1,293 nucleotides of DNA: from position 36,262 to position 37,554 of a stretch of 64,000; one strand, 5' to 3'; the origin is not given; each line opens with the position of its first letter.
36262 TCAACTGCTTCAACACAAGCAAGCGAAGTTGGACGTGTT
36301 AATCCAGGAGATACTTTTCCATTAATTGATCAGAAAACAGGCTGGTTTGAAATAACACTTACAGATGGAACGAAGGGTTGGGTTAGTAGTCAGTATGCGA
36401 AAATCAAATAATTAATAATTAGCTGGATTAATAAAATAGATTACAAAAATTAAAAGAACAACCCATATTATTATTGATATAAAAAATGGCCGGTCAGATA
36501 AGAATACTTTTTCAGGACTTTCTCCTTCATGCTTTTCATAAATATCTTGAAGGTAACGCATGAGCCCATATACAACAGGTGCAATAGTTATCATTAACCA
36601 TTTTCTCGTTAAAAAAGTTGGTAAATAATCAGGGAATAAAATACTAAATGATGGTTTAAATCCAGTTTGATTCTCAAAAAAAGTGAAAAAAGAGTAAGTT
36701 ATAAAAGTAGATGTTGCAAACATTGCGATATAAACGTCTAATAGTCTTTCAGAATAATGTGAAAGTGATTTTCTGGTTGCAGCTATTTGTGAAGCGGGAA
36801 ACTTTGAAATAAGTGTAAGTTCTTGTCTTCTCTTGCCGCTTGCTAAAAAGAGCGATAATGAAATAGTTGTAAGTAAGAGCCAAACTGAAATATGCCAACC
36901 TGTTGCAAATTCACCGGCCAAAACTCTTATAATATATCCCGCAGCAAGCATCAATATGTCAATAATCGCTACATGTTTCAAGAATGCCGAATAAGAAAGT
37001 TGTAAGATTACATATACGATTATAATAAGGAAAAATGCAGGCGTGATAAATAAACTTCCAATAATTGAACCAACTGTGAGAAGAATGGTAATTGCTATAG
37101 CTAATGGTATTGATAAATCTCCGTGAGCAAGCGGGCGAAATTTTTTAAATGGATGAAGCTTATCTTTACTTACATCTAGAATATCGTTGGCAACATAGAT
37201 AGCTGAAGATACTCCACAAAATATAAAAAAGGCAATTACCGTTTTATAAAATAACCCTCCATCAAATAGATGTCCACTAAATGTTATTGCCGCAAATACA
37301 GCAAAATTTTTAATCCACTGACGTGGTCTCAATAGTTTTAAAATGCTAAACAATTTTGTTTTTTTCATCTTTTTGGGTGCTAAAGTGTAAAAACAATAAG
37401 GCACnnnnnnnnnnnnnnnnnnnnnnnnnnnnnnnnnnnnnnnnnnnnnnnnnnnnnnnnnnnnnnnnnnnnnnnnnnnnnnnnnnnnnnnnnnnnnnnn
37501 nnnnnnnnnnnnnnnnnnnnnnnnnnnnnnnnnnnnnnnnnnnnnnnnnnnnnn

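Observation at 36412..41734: Envelope glycan module: DPPR-synthase-like UbiA plus MraY/WecA-type transferase plus GT-C mannosyl/arabinosyl-transferase-like plus processive GT2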

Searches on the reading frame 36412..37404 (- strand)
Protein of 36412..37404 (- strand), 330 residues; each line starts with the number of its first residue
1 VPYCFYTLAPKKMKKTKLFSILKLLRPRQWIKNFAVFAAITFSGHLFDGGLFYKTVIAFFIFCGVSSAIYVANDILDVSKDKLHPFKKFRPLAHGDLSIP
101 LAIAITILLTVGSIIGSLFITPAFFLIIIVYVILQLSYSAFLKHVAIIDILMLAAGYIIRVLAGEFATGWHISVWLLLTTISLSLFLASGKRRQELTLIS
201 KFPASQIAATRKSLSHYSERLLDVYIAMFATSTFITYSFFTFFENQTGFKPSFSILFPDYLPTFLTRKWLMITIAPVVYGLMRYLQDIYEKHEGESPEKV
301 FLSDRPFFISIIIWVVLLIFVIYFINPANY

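Call 4: search_protein_families(library=pfam, proteins=[window:36412-37404:-], max_evalue=0.01)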
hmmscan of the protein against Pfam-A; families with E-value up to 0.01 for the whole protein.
window:36412-37404:- (330 aa): 1 family
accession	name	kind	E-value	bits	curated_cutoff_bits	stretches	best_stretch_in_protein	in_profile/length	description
PF01040.23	UbiA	-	8.5e-18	65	34.2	1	44-187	14-154/250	UbiA prenyltransferase family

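Call 5: search_protein_families(library=ncbifam, proteins=[window:36412-37404:-], max_evalue=0.01)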
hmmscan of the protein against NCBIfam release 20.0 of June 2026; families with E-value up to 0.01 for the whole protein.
window:36412-37404:- (330 aa): 15 families
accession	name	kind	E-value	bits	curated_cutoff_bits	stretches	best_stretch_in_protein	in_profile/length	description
NF008977.0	PRK12324.1-2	equivalog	1.6e-70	237.8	234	1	17-323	1-288/297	decaprenyl-phosphate phosphoribosyltransferase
NF008978.0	PRK12324.1-4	equivalog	1.9e-68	230.8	207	1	16-324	30-321/322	decaprenyl-phosphate phosphoribosyltransferase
NF008976.0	PRK12324.1-1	equivalog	4e-54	184.1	474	1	19-323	19-304/306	decaprenyl-phosphate phosphoribosyltransferase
NF006088.0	PRK08238.1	equivalog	7.2e-50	170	351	1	14-206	188-380/482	UbiA family prenyltransferase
NF009523.0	PRK12884.1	equivalog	2.2e-12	46.8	269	1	16-183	2-165/279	prenyltransferase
TIGR01475.1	ubiA_other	subfamily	1.6e-06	27.8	180.8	1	35-185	14-169/282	UbiA-like polyprenyltransferase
NF009521.0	PRK12882.1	equivalog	1.3e-05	24.6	296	1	21-169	8-153/280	geranylgeranylglycerol-phosphate geranylgeranyltransferase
TIGR01473.1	cyoE_ctaB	equivalog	1.7e-05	24.8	210.3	1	22-177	4-163/281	heme o synthase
NF005742.0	PRK07566.1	equivalog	1.9e-05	23.9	313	1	12-169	22-184/315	chlorophyll synthase ChlG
NF035940.1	prenyl_rel_EboC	equivalog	5.6e-05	22.7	250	1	22-152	3-136/292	UbiA-like protein EboC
NF009516.0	PRK12875.1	equivalog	6.4e-05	22.2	205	1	12-140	11-141/292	prenyltransferase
NF009609.0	PRK13106.1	equivalog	0.00026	20.5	349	1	14-168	11-163/301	prenyltransferase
NF009522.0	PRK12883.1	equivalog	0.00038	20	353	1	56-167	40-149/279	geranylgeranylglycerol-phosphate geranylgeranyltransferase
NF009514.0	PRK12873.1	equivalog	0.001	18.5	246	1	18-115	10-109/297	4-hydroxybenzoate polyprenyltransferase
TIGR01474.1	ubiA_proteo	equivalog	0.006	16.1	275.45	0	65-164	53-151/282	4-hydroxybenzoate octaprenyltransferase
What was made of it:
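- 36412..37368 (-): UbiA-family polyprenyl-phosphate 5-phosphoribosyltransferase (PPPRS/DPPRS type), 318 aa. It passes NCBIfam NF008977 and NF008978 (call 5).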

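Call 11: search_solved_structures(query=window:36412-37404:-, max_evalue=0.01, show_alignments=2)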
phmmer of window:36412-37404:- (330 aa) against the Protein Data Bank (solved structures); distinct sequences matched with E-value up to 0.01: 2.
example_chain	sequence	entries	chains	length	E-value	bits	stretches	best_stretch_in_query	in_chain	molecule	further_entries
8j8j_D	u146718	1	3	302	5.1e-42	147.7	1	20-317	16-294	Decaprenyl-phosphate phosphoribosyltransferase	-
8j8k_A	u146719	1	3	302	1.1e-32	117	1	20-317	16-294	Decaprenyl-phosphate phosphoribosyltransferase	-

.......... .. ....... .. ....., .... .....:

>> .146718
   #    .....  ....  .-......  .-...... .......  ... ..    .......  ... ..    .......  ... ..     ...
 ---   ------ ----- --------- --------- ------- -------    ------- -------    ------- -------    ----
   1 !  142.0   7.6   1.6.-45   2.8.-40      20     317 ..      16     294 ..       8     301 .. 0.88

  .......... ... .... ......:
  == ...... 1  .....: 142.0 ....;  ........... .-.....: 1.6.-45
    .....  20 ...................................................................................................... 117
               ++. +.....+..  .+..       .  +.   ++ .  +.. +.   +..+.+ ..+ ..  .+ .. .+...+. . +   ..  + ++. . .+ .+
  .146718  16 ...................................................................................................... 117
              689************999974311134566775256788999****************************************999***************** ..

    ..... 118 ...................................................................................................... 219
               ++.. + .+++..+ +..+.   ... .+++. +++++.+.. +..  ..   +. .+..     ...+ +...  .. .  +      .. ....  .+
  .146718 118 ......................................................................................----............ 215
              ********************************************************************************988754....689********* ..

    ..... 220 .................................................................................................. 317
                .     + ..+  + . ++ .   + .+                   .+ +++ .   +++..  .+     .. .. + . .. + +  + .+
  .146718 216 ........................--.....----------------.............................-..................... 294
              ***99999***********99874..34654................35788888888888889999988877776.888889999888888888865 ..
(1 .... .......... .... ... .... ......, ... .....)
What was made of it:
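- Checked: It matches PDB 8j8j, Mtb Rv3806c, at E 5e-42 (call 11).
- The protein matches Rv3806c at E 5e-42 (call 11).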

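Call 15: find_homologous_proteins(query=window:36412-37368:-, max_evalue=1e-10)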
Query window:36412-37368:- (318 aa): 2771 proteins with E <= 1e-10 among 8000 candidates; the best 120 are listed.
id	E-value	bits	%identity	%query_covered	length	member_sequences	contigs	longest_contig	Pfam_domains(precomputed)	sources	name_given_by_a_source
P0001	3.8e-200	682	100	100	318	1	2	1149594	PF01040.24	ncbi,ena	-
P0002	2.9e-162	557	80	99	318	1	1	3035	PF01040.24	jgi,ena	-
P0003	2.4e-161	554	81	99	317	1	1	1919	PF01040.24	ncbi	-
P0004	1.3e-138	480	71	99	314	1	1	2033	PF01040.24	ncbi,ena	-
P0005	2.2e-137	476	69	98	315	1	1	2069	PF01040.24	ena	-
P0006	6.4e-137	474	70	98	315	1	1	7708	PF01040.24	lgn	-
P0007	1.1e-136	473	69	93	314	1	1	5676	PF01040.24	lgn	-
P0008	2.0e-135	469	68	99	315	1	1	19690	PF01040.24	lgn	-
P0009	3.6e-135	468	67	98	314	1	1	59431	PF01040.24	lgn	-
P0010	1.6e-134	466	69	98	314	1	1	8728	PF01040.24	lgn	-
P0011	1.9e-134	466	67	97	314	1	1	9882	PF01040.24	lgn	-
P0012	6.0e-134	464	67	99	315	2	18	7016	PF01040.24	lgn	-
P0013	6.0e-134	464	66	97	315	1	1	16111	PF01040.24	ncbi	-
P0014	1.5e-133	463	70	96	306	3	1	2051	PF01040.24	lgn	-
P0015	2.2e-133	463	68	99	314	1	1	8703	PF01040.24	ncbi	-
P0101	3.2e-130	452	68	91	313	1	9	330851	PF01040.24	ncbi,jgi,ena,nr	ncbi:MAG: hypothetical protein A2687_03015 [Candidatus Levybacteria bacterium RIFCSPHIGHO2_01_FULL_3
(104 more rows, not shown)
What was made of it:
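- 36412..37368 (-): The 318-aa product matches database protein P0001 exactly (call 15).
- Some JGI records name homologues '4-hydroxybenzoate polyprenyltransferase' (call 15).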

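Call 16: find_encoding_contigs(protein=P0001, flank=10000, max_places=3)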
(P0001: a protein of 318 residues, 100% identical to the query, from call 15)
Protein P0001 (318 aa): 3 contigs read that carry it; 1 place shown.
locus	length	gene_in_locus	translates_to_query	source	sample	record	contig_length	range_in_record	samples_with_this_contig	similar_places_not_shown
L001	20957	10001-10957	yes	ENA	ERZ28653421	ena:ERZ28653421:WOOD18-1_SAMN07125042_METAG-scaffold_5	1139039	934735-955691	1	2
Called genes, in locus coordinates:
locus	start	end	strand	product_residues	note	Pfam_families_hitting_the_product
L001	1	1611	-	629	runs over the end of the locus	PF00012:HSP70, PF06723:MreB_Mbl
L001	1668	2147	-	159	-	PF01025:GrpE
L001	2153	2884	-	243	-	PF03444:WHD_HrcA (weak), PF01628:HrcA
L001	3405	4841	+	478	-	PF00133:tRNA-synt_1, PF09334:tRNA-synt_1g, PF00133:tRNA-synt_1, PF01406:tRNA-synt_1e (weak), PF19303:Anticodon_3 (weak), PF08264:Anticodon_1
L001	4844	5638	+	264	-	PF01026:TatD_DNase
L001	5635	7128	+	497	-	-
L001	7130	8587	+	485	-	PF02366:PMT (weak), PF13231:PMT_2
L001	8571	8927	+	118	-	-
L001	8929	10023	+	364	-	PF00953:Glycos_transf_4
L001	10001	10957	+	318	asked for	PF01040:UbiA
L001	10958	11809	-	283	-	PF08308:PEGA (faint), PF08239:SH3_3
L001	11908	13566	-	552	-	PF00118:Cpn60_TCP1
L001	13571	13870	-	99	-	PF00166:Cpn10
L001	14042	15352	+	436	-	PF18911:PKD_4 (faint)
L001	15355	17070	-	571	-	PF00009:GTP_EFTU, PF22042:EF-G_D2 (weak), PF14492:EFG_III (weak), PF00679:EFG_C, PF06421:LepA_C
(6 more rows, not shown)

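Call 17: find_encoding_contigs(protein=P0101, flank=10000, max_places=3)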
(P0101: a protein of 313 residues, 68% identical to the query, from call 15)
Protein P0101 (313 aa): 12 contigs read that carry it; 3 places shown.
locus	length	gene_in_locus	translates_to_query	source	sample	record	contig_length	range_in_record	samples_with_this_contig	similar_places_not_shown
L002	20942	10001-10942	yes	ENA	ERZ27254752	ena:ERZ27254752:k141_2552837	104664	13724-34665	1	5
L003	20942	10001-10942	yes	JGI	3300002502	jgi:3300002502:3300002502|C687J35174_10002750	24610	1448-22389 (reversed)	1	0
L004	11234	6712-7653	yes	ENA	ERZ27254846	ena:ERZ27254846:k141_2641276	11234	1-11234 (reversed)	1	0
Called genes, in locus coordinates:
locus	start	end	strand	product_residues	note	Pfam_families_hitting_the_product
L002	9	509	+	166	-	PF01025:GrpE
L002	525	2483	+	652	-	PF00012:HSP70, PF06723:MreB_Mbl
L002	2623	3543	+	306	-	PF00226:DnaJ, PF01556:DnaJ_C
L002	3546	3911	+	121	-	-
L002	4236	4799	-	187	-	PF00578:AhpC-TSA, PF08534:Redoxin, PF13905:Thioredoxin_8 (weak)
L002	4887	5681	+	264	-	PF01026:TatD_DNase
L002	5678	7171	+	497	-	-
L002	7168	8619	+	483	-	PF27757:Competence-induced_Ccs4_N (weak), PF02366:PMT (weak), PF13231:PMT_2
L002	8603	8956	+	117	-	-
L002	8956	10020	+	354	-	PF00953:Glycos_transf_4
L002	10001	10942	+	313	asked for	PF01040:UbiA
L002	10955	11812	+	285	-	PF02353:CMAS, PF00891:Methyltransf_2 (weak), PF01209:Ubie_methyltran, PF13489:Methyltransf_23, PF08241:Methyltransf_11, PF08242:Methyltransf_12, PF13649:Methyltransf_25, PF13847:Methyltransf_31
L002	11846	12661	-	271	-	PF08308:PEGA (weak), PF08239:SH3_3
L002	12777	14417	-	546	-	PF00118:Cpn60_TCP1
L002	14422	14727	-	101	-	PF00166:Cpn10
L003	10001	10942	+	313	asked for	PF01040:UbiA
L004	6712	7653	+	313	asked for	PF01040:UbiA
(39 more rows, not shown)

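Call 32: find_related_loci(query=window:36412-37368:-, collection=genome_contigs, flank=10000)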
Query window:36412-37368:- (318 aa) in genome_contigs; peptide patterns used: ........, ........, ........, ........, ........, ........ (x = any residue, [..] = any of these).
321 stretches matched a pattern; 197 encode a relative of the query (tblastn E <= 1e-3); the best 80 are kept; 80 distinct loci.
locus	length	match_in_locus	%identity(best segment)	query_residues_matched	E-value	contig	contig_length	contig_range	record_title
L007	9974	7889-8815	68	6-314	1e-139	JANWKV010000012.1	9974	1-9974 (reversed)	MAG: Candidatus Microgenomates bacterium isolate CRAIB_MAG102 c_000000009378, whole genome shotgun sequence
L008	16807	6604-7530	67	3-311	4e-139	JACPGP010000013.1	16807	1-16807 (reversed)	MAG: Candidatus Levyibacteriota bacterium isolate NC_groundwater_391_Ag_B-0.1um_40_33 GD18-4_B1_scaffold_329407, whole g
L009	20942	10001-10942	68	5-318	2e-138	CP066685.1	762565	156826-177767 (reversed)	MAG: Candidatus Levyibacteriota bacterium isolate NC_groundwater_389_Ag_B-0.1um_36_40 chromosome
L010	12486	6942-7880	66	3-315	5e-138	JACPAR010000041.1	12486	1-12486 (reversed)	MAG: Candidatus Levyibacteriota bacterium isolate NC_groundwater_236_Ag_S-0.2um_36_14 S5_GD2017_2_S2_scaffold_3658, whol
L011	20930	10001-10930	64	6-315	6e-138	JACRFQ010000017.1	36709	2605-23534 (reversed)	MAG: Candidatus Levyibacteriota bacterium isolate NC_groundwater_1729_Pr3_B-0.1um_34_132 SR-2_scaffold_141_811693, whole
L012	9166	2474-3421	66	1-317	6e-138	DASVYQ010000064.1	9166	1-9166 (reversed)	MAG TPA_asm: Patescibacteria group bacterium isolate SMAG_U2606 k141_641427, whole genome shotgun sequence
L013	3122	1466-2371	69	6-307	5e-143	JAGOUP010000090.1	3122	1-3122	MAG: Candidatus Levyibacteriota bacterium isolate Gw_Eff_bin_508 Gw_Eff_138915_length_3122_cov_4.222371, whole genome sh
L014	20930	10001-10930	66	7-316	5e-137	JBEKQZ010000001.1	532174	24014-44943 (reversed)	MAG: Candidatus Levyibacteriota bacterium isolate SPRUCE 49 SPRUCE_49_1, whole genome shotgun sequence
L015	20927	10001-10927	64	6-314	7e-137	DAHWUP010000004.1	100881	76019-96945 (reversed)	MAG TPA_asm: Candidatus Levyibacteriota bacterium isolate clean1537 NODE_4_length_100881_cov_9.691441, whole genome shot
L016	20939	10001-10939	67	1-314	7e-137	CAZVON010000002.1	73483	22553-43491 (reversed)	MAG TPA_asm: uncultured Gammaproteobacteria bacterium isolate SRP269290_co3_805 genome assembly, contig: NODE_264_length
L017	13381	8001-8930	64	6-315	4e-137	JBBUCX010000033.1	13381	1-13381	MAG: Patescibacteria group bacterium isolate H51-bin115_1 H51_bin115_1_000000000033, whole genome shotgun sequence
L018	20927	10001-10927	66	3-311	2e-136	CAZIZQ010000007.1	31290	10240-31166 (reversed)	MAG TPA_asm: uncultured Gammaproteobacteria bacterium isolate binchicken_co251_1011 genome assembly, contig: NODE_1998_l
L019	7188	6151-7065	68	10-314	3e-136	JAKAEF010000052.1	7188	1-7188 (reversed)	MAG: bacterium isolate WY1.bin131 NODE_17663_length_7188_cov_1.321909, whole genome shotgun sequence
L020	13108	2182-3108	64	7-315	4e-136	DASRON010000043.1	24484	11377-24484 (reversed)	MAG TPA_asm: Patescibacteria group bacterium isolate SMAG_U10269 k141_381607, whole genome shotgun sequence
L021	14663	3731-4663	64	8-318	8e-136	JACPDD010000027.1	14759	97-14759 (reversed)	MAG: Candidatus Levyibacteriota bacterium isolate NC_groundwater_300_Ag_B-0.1um_39_8 S7_GD2017_3_B1_scaffold_1704, whole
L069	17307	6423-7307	67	5-299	4e-127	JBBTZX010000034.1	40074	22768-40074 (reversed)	MAG: Patescibacteria group bacterium isolate H14-bin027_1 H14_bin027_1_000000000034, whole genome shotgun sequence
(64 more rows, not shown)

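Call 43: search_dna_similar(query=window:36412-37368:-, collection=phages, mode=protein, max_evalue=0.00001, max_rows=15)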
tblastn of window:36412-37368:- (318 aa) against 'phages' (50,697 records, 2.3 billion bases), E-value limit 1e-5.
Records with a match: 1; places in all: 1; records where one place covers at least 80% of the query: 1.
Best place of each record, by identity: <60% 1.
By first word of the organism name: Bacteriophage 1.
By host as written in the record: - 1.
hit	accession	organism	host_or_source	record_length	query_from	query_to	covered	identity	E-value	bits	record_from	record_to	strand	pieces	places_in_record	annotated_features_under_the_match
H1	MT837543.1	Bacteriophage sp.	human fecal samples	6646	8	293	90%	32.2%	9e-25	110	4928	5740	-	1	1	record has no annotation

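Call 44: search_dna_similar(query=window:36412-37368:-, collection=plasmids, mode=protein, max_evalue=0.00001, max_rows=25)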
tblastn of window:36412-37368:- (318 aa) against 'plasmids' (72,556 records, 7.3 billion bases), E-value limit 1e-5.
Records with a match: 102; places in all: 102; records where one place covers at least 80% of the query: 13.
Best place of each record, by identity: <60% 102.
By first word of the organism name: Rhizobium 36; Sinorhizobium 5; Azospirillum 3; Salipiger 3; Cereibacter 3; Sphingomonadaceae 3; Burkholderia 3; Vibrio 3; Mesorhizobium 3; Natronococcus 2; and 31 more.
By predicted mobility (MOB-suite, as given by PLSDB): non-mobilizable 71; conjugative 21; mobilizable 10.
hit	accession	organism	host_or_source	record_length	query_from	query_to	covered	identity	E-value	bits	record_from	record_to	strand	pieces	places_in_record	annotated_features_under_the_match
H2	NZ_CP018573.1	Marivivens sp. JLT3646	cell culture,shallow-sea hydrothermal ...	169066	9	292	89%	35.4%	8e-30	126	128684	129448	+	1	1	decaprenyl-phosphate phosphoribosyltransferase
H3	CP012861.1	Persicobacter sp. JZB09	cell culture,soil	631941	5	293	91%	34.4%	6e-26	115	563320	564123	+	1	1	record has no annotation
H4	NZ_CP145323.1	Rhodococcus ruber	-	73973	8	293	90%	34.3%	1e-32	134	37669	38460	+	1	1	decaprenyl-phosphate phosphoribosyltransferase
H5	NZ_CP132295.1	Natronococcus sp. AD-5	cell culture,sediment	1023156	8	294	90%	34.1%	5e-36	144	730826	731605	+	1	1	record has no annotation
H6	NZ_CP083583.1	Kovacikia minuta CCNUW1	cell culture,fresh water lake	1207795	10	294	90%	33.9%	7e-29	124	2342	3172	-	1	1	record has no annotation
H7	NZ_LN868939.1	Nocardia farcinica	not known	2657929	3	293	92%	32.8%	1e-31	132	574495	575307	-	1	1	none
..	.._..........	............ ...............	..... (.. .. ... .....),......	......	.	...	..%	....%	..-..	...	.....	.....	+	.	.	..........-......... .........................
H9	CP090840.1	Streptomyces viridifaciens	Whole organism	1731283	9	294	90%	31.9%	9e-29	123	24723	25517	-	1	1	decaprenyl-phosphate phosphoribosyltransferase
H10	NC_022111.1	Prevotella sp. oral taxon 299 str. F0039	Homo sapiens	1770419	8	292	90%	31.5%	5e-25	112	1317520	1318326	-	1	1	none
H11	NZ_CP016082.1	Streptomyces sp. SAT1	Adenophora trachelioides Maxim.,single ...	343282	8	293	90%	31.1%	1e-21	102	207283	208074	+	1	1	UbiA prenyltransferase family protein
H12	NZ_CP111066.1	Chondrinema litorale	Seaweed,red alga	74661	11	293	89%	31.4%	5e-26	115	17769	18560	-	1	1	decaprenyl-phosphate phosphoribosyltransferase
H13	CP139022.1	Flammeovirgaceae bacterium SG7u.111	Seagrass,tissue sample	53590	8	293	90%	29.3%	2e-24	110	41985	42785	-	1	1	decaprenyl-phosphate phosphoribosyltransferase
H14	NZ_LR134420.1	Legionella adelaidensis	environmental,Cooling tower water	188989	12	292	88%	29.6%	4e-21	101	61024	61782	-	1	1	decaprenyl-phosphate phosphoribosyltransferase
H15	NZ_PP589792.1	Lactococcus sp.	Bacterial culture,Dairy environment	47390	2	211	66%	38.8%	5e-25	112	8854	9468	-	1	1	decaprenyl-phosphate phosphoribosyltransferase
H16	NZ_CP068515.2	Lactococcus cremoris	Whole organism,Dairy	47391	2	211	66%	38.8%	5e-25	112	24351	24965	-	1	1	decaprenyl-phosphate phosphoribosyltransferase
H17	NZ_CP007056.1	Halostagnicola larsenii XH-48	-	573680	11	213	64%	37.9%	4e-30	127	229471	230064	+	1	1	decaprenyl-phosphate phosphoribosyltransferase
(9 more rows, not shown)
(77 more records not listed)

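Call 45: get_annotated_region(hit=H4, flank=8000)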
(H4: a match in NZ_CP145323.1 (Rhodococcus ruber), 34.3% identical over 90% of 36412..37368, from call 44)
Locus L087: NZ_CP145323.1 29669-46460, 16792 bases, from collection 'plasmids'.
description: Rhodococcus ruber strain MSA14 plasmid pmega_4, complete sequence
organism: Rhodococcus ruber (NCBI taxid 1830)
taxonomy: Bacteria; Actinomycetota; Actinomycetes; Mycobacteriales; Nocardiaceae; Rhodococcus; Rhodococcus ruber
host: -; source: -; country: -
typing (MOB-suite, as given by PLSDB): non-mobilizable
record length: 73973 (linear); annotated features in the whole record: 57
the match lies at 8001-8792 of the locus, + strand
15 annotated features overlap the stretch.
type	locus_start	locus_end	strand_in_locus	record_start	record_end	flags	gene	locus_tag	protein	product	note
CDS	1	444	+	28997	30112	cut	-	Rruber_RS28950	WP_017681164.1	aromatic ring-hydroxylating dioxygenase subunit alpha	-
CDS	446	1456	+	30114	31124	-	-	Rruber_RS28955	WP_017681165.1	PDR/VanB family oxidoreductase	-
CDS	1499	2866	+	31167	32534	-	-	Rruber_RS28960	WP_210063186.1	MFS transporter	GO:0055085 - transmembrane transport [Evidence IEA]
CDS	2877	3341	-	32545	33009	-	-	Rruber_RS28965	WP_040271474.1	DUF2231 domain-containing protein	-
CDS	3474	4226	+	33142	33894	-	-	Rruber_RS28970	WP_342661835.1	MerR family transcriptional regulator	GO:0006355 - regulation of DNA-templated transcription [Evidence IEA]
CDS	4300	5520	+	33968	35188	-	glf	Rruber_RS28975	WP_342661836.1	UDP-galactopyranose mutase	GO:0009273 - peptidoglycan-based cell wall biogenesis [Evidence IEA]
CDS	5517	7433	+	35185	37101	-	-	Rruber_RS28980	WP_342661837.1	glycosyltransferase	-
CDS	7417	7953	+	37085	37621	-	-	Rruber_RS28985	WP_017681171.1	phosphatase PAP2 family protein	-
CDS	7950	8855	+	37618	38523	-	-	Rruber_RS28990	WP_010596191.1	decaprenyl-phosphate phosphoribosyltransferase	-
CDS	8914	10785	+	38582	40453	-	zomB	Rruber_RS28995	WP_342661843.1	flagellar motor control protein ZomB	-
CDS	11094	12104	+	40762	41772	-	-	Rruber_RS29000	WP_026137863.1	alpha/beta hydrolase family protein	-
CDS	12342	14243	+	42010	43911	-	-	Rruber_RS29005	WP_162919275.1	alpha/beta hydrolase-fold protein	-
CDS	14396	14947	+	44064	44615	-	-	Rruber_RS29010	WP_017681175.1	DUF732 domain-containing protein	-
CDS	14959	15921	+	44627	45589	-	-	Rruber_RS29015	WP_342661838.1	cutinase family protein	-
CDS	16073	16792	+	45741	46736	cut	-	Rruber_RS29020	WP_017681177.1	LLM class F420-dependent oxidoreductase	-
